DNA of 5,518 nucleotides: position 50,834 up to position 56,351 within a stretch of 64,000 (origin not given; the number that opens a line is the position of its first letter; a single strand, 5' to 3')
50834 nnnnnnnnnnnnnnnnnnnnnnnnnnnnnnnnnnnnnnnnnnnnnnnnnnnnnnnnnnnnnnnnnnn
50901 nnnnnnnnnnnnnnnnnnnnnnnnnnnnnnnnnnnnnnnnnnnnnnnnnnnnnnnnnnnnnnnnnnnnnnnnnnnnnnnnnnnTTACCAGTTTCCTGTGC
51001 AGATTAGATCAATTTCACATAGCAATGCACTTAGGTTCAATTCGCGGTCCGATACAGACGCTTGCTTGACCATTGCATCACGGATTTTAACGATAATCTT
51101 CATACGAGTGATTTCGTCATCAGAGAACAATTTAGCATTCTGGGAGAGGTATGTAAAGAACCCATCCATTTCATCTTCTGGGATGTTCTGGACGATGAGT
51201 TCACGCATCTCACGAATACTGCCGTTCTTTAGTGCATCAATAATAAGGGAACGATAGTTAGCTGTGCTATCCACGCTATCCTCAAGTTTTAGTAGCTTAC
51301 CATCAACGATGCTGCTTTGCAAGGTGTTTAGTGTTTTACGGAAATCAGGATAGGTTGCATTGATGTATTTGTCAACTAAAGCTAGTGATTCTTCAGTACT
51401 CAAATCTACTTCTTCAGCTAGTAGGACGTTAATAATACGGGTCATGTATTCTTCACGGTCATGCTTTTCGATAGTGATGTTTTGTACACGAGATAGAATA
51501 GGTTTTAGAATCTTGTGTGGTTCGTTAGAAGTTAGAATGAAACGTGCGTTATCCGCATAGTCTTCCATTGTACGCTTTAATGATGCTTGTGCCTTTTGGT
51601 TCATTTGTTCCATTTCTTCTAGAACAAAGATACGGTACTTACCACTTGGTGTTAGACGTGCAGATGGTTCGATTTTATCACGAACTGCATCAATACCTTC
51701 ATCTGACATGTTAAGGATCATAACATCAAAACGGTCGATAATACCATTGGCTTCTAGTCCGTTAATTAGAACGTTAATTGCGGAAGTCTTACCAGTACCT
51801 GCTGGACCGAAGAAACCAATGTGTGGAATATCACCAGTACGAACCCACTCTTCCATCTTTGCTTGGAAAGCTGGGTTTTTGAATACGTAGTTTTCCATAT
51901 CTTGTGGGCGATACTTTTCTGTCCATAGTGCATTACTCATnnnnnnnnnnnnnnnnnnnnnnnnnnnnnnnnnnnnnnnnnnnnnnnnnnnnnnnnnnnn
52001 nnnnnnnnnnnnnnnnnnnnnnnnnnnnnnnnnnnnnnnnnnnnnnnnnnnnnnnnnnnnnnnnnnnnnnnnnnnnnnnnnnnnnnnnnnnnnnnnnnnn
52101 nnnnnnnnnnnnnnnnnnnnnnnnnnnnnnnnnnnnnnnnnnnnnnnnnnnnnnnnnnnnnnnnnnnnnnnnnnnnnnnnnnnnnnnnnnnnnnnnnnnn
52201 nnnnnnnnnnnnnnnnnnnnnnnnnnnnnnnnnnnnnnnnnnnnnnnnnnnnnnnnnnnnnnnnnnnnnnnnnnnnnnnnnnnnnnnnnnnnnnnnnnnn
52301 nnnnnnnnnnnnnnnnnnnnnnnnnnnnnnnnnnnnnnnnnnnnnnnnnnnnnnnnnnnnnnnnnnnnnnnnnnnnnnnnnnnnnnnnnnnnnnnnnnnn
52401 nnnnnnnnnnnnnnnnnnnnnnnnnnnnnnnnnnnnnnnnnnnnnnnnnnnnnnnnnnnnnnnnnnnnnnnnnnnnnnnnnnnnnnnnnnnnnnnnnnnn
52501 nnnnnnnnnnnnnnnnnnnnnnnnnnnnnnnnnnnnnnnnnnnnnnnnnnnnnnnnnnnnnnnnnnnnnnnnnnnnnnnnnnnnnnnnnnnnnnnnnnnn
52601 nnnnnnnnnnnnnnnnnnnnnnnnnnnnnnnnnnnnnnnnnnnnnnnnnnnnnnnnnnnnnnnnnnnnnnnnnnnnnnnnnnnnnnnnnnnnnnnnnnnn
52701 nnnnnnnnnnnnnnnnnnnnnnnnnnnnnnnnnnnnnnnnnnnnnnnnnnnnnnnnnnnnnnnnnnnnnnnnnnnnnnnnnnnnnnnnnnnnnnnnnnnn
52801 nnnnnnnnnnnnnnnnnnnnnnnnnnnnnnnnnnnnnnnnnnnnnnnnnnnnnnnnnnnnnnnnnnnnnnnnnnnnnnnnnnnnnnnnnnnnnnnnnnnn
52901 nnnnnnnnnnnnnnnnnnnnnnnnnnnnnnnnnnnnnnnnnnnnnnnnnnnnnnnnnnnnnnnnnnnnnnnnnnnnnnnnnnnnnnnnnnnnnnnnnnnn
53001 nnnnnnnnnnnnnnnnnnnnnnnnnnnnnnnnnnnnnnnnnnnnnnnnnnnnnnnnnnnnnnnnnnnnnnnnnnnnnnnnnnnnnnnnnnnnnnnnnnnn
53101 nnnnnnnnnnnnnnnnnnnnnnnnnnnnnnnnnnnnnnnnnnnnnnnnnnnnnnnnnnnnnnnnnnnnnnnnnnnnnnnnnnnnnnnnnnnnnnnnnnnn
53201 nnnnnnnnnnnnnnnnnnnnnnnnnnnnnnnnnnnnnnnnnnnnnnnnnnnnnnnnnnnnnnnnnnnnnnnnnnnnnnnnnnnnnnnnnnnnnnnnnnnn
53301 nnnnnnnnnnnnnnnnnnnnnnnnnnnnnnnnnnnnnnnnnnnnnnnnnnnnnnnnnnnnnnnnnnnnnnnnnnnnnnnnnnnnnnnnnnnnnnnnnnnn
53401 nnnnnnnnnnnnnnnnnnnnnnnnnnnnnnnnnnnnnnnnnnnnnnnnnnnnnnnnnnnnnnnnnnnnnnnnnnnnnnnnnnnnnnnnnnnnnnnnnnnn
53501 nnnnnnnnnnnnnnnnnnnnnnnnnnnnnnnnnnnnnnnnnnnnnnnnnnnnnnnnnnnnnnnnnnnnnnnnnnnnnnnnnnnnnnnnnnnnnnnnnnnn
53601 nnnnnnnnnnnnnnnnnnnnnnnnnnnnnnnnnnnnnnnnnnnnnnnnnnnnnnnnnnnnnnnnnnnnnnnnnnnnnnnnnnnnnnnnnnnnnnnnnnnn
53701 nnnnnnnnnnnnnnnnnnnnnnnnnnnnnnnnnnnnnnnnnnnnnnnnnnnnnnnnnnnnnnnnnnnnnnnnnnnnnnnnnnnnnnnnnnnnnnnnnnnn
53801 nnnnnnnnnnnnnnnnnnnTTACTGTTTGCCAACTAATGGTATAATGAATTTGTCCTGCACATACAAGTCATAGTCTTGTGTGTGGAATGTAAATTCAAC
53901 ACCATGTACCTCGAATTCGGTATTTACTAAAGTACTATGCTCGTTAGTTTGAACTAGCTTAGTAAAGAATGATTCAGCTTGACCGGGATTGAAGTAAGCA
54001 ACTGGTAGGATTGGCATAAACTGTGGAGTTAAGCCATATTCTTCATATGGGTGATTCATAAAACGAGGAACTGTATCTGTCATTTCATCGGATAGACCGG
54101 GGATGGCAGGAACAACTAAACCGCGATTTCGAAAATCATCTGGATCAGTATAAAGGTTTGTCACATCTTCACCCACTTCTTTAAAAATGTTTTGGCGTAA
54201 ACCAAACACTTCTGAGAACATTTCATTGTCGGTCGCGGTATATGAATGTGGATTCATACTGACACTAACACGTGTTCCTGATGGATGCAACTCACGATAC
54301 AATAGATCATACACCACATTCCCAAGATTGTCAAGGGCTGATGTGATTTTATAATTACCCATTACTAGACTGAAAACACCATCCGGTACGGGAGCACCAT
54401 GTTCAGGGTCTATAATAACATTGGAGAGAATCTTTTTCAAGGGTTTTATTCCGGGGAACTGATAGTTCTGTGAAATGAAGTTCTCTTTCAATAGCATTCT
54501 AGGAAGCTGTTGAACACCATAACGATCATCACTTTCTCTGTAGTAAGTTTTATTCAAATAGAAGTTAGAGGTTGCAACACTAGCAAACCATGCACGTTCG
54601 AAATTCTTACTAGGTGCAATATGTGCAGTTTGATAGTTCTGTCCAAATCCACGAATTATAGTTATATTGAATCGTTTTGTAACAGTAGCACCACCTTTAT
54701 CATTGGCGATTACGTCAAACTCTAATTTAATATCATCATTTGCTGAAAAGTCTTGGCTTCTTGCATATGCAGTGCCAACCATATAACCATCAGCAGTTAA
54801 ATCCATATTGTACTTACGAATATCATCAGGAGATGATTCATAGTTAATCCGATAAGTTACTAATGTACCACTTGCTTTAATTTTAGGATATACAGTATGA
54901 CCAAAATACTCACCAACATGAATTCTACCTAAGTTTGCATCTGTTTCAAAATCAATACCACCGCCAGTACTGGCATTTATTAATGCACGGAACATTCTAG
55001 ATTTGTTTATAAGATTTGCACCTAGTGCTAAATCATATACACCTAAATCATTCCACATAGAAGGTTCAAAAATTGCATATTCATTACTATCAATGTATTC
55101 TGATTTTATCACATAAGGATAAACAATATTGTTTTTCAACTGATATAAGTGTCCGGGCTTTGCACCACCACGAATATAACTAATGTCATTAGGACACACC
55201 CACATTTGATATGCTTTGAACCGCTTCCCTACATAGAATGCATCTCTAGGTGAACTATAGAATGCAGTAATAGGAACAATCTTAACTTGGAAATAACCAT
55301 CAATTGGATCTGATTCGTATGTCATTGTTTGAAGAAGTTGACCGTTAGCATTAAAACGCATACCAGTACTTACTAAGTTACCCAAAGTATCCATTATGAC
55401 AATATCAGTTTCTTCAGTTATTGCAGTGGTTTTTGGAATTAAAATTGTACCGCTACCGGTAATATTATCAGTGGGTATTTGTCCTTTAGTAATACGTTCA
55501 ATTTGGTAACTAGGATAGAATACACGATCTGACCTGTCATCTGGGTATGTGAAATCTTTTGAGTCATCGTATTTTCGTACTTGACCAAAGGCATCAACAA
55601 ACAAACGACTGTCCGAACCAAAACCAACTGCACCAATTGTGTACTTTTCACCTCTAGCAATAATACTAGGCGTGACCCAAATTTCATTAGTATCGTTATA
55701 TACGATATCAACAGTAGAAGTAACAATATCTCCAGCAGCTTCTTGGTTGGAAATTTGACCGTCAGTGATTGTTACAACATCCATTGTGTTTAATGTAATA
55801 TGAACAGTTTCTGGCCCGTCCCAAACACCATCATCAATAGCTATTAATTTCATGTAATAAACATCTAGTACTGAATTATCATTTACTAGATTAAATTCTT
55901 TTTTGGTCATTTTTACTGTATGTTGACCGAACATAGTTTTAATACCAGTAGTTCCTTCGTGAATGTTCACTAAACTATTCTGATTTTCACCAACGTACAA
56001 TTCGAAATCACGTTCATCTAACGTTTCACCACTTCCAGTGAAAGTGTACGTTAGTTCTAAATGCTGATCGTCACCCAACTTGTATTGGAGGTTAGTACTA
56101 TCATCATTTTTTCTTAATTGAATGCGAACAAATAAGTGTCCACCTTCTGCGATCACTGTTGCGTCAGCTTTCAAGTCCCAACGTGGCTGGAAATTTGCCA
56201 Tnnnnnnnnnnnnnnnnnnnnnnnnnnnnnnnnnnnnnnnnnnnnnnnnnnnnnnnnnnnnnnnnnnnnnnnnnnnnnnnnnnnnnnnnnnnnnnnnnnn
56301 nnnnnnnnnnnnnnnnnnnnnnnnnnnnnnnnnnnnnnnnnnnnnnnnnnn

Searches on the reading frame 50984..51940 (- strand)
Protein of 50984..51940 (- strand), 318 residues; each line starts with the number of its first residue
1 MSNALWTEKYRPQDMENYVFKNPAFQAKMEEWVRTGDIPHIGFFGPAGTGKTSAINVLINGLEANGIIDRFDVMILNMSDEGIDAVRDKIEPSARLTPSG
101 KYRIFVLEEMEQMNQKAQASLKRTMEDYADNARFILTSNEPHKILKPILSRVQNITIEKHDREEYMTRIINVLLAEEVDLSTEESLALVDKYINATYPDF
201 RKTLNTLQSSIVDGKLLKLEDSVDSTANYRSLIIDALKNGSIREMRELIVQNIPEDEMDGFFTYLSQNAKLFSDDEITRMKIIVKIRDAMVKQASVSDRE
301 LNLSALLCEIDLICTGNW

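Call 104: search_protein_families(library=phrogs, proteins=[window:50984-51940:-], max_evalue=0.00001)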
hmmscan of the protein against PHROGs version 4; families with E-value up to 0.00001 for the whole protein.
window:50984-51940:- (318 aa): 3 families
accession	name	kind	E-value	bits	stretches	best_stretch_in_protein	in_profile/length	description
phrog_168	-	DNA, RNA and nucleotide metabolism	5.7e-71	240.8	1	2-315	7-312/314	clamp loader of DNA polymerase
phrog_5846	-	DNA, RNA and nucleotide metabolism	9.6e-27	95.2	1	8-224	8-216/380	clamp loader of DNA polymerase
phrog_11838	-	DNA, RNA and nucleotide metabolism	2.6e-14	54.2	1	3-211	4-206/420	clamp loader of DNA polymerase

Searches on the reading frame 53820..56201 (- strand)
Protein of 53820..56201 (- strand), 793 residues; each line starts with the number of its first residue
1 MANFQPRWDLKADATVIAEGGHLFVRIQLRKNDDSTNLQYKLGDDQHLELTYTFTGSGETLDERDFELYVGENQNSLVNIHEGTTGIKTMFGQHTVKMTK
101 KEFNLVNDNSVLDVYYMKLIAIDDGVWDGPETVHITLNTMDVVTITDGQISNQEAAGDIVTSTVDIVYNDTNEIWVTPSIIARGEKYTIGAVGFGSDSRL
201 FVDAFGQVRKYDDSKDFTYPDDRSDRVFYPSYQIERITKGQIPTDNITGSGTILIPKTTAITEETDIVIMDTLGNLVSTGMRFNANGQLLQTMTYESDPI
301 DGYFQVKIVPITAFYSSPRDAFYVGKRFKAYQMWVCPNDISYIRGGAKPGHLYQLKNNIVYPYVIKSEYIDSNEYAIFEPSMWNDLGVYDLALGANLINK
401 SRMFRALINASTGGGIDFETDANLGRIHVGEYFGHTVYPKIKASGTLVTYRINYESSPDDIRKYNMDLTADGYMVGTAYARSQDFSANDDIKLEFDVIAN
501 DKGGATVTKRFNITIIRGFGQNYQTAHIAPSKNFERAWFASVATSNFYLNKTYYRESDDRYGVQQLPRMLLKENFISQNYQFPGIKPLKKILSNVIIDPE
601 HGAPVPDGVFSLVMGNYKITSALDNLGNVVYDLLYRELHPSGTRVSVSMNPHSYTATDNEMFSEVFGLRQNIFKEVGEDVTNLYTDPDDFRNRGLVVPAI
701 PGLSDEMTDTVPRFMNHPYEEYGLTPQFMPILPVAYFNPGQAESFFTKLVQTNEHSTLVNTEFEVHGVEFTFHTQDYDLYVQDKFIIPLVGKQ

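Call 7: search_protein_families(library=pfam, proteins=[window:53820-56201:-], max_evalue=1)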
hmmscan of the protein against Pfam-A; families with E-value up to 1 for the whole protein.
window:53820-56201:- (793 aa): 0 families

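Call 8: search_protein_families(library=phrogs, proteins=[window:53820-56201:-], max_evalue=0.01)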
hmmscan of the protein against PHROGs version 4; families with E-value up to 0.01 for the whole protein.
window:53820-56201:- (793 aa): 1 family
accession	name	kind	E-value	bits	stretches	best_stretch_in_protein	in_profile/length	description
phrog_13911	-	head and packaging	0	1048.6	1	1-789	1-782/789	virion structural protein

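Call 23: search_protein_families(library=ncbifam, proteins=[window:53820-56201:-], max_evalue=1)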
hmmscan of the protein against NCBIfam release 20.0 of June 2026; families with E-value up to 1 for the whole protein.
window:53820-56201:- (793 aa): 0 families
